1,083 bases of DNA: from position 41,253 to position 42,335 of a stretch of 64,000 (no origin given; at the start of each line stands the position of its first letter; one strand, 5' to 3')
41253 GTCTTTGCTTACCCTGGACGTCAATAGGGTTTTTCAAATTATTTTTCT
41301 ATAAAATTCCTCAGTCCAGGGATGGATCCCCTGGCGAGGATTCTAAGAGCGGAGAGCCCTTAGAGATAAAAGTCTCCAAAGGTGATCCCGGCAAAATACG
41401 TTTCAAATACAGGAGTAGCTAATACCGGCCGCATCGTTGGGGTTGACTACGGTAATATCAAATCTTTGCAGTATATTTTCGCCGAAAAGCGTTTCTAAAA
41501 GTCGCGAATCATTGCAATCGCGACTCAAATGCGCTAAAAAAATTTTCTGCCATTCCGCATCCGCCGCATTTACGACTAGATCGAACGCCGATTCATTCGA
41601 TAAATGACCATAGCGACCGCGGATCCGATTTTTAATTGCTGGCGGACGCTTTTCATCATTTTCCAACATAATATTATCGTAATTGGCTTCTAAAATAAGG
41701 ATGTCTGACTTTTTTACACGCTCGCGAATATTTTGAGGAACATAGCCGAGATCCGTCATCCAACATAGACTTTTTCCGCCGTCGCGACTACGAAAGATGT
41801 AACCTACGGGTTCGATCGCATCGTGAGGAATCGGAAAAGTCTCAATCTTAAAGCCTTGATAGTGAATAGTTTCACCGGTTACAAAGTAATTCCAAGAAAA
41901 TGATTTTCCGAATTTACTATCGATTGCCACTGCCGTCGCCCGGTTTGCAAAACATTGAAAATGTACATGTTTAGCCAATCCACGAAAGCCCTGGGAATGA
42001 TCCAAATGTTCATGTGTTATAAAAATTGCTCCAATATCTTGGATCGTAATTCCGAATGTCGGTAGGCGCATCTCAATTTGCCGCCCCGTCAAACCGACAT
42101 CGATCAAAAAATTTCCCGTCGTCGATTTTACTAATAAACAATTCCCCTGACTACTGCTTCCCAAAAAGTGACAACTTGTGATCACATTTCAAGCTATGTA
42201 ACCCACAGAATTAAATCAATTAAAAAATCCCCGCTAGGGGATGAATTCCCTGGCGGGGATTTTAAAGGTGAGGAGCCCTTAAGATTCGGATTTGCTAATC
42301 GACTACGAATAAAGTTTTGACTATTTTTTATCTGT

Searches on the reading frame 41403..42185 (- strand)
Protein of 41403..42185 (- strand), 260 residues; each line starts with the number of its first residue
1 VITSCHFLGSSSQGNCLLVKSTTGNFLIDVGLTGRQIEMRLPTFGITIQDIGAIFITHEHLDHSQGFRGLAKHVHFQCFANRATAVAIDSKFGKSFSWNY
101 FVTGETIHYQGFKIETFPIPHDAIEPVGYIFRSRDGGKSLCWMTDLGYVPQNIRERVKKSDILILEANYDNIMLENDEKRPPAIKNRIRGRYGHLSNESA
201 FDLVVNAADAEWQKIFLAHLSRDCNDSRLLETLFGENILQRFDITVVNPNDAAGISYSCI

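Call 55: search_protein_families(library=pfam, proteins=[window:41403-42185:-], max_evalue=0.000001)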
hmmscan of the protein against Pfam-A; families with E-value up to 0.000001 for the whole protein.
window:41403-42185:- (260 aa): 2 families
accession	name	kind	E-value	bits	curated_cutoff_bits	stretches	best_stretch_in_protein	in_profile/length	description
PF12706.13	Lactamase_B_2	-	1.4e-20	74.2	27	1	25-205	2-188/200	Beta-lactamase superfamily domain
PF00753.33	Lactamase_B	-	1.7e-11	44.9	22.7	1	13-76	5-69/196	Metallo-beta-lactamase superfamily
